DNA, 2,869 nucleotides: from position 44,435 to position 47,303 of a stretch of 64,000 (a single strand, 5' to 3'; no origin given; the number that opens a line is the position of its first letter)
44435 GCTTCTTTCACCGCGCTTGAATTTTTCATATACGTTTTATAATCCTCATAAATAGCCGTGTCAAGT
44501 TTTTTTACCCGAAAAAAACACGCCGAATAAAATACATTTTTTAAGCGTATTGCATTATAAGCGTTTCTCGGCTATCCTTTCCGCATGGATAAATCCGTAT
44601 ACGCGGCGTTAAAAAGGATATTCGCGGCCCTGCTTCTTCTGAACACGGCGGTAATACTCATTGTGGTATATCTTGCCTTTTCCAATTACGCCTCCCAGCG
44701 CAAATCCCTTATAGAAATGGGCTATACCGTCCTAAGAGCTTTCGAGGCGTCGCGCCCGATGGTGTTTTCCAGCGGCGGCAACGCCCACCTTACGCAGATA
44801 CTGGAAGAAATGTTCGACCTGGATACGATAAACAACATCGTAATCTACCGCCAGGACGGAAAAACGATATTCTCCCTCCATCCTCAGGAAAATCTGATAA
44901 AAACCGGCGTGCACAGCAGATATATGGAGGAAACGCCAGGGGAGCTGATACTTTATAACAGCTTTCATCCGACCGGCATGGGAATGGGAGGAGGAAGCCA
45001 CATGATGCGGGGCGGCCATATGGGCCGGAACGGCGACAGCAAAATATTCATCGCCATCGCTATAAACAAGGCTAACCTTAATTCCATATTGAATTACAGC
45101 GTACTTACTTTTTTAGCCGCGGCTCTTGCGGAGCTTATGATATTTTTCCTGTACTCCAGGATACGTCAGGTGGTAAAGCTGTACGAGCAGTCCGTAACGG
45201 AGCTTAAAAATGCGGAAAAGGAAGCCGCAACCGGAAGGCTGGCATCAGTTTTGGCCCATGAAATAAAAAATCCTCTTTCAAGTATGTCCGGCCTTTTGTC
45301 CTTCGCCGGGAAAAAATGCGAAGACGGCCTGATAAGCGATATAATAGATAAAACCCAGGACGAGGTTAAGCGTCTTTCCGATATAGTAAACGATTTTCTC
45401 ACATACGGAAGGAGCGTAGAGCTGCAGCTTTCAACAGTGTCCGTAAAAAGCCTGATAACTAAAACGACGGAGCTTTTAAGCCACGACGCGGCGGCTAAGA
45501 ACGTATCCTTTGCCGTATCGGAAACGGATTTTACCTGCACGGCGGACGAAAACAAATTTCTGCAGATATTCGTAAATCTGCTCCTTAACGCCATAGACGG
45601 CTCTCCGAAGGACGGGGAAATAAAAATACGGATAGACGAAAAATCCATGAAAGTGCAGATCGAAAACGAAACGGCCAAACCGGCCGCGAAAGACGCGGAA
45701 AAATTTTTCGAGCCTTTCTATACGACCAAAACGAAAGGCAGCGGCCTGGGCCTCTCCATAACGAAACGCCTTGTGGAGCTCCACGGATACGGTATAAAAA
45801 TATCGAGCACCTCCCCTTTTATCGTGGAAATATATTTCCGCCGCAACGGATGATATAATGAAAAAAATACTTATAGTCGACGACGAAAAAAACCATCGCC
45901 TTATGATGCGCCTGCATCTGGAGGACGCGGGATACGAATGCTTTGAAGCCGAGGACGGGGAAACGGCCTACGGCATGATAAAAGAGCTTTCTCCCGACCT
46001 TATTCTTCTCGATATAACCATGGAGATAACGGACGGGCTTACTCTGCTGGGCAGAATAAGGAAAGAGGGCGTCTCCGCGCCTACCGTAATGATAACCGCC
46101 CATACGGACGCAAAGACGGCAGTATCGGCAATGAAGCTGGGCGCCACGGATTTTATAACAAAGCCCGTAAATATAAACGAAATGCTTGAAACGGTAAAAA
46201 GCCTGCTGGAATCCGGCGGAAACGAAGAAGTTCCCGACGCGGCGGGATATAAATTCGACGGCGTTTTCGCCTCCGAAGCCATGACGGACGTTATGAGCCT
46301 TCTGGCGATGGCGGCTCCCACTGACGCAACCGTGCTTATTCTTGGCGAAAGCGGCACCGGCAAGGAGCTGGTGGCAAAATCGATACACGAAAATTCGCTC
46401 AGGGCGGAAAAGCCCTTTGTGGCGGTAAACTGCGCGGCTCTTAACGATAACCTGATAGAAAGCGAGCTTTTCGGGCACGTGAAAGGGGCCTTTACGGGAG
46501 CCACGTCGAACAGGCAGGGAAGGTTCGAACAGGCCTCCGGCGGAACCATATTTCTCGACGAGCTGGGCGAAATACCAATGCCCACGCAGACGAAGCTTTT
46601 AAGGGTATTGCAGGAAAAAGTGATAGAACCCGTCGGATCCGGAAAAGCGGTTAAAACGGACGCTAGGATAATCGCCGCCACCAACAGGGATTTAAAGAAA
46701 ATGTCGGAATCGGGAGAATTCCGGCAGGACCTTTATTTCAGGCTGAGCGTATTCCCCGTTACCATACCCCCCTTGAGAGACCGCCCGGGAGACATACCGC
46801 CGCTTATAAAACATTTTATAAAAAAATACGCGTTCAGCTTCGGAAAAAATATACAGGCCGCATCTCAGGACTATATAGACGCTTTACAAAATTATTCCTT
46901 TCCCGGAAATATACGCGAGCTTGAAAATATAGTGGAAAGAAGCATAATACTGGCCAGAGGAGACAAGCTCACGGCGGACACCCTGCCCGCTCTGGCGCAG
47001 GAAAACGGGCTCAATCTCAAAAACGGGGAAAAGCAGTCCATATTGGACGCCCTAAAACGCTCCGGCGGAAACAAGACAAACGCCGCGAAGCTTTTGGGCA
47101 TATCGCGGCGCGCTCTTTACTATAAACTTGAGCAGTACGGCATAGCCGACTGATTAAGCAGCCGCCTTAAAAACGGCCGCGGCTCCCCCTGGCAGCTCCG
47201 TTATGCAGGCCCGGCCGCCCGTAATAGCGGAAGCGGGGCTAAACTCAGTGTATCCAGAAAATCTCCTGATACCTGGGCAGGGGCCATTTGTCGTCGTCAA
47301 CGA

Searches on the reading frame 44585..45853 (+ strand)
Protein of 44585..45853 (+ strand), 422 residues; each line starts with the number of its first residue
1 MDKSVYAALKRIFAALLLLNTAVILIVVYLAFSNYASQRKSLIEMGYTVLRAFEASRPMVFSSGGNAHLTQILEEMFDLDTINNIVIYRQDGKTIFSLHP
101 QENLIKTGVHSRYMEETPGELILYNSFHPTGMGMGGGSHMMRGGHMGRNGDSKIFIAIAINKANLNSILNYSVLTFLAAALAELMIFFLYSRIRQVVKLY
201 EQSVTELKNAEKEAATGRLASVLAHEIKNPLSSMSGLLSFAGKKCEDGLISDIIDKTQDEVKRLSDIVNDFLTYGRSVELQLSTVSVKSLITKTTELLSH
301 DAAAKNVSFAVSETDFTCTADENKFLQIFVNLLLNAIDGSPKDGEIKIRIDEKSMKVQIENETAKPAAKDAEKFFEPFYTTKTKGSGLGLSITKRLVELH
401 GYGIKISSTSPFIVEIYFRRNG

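Call 33: search_protein_families(library=pfam, proteins=[window:44585-45853:+], max_evalue=0.00001)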
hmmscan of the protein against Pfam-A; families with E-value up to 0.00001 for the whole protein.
window:44585-45853:+ (422 aa): 2 families
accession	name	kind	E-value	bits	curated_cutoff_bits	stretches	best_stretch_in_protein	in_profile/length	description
PF02518.31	HATPase_c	-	1.1e-16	61.7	26.4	1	321-410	2-97/111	Histidine kinase-, DNA gyrase B-, and HSP90-like ATPase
PF00512.31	HisKA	-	4.2e-12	46.4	26.9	1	217-276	3-62/66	His Kinase A (phospho-acceptor) domain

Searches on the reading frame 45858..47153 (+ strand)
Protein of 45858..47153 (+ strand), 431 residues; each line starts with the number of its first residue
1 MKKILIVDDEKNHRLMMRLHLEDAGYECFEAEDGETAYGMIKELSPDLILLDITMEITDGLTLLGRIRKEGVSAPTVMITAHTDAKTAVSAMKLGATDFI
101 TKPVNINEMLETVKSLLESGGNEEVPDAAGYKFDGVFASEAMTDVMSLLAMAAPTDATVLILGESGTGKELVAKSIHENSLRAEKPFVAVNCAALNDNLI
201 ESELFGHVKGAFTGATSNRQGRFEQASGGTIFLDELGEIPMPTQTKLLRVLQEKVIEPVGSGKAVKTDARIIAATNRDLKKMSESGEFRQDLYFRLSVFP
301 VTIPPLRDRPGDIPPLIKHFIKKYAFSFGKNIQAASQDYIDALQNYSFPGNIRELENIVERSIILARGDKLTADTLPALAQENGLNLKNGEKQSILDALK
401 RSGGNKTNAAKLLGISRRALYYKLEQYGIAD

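Call 33: search_protein_families(library=pfam, proteins=[window:45858-47153:+], max_evalue=0.00001)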
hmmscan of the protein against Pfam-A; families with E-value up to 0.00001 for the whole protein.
window:45858-47153:+ (431 aa): 7 families
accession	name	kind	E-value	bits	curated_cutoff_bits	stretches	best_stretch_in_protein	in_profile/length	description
PF00158.32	Sigma54_activat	-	1.7e-70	236.5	20.2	1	138-301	4-167/168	Sigma-54 interaction domain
PF00072.30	Response_reg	-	1.6e-29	102.8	30.2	1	4-113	1-110/111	Response regulator receiver domain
PF25601.1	AAA_lid_14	-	6.6e-25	87.2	27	1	307-384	1-78/87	AAA+ ATPase lid domain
PF14532.12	Sigma54_activ_2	-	2.7e-21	76.7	25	1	138-306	3-138/138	Sigma-54 interaction domain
PF02954.25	HTH_8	-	4.9e-15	55.4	22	1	391-427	6-42/42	Bacterial regulatory protein, Fis family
PF07728.20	AAA_5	-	2.9e-08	34.3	22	1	159-279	2-125/139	AAA domain (dynein-related subfamily)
PF00004.35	AAA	-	8.3e-06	26.7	21.2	0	159-281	1-113/131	ATPase family associated with various cellular activities (AAA)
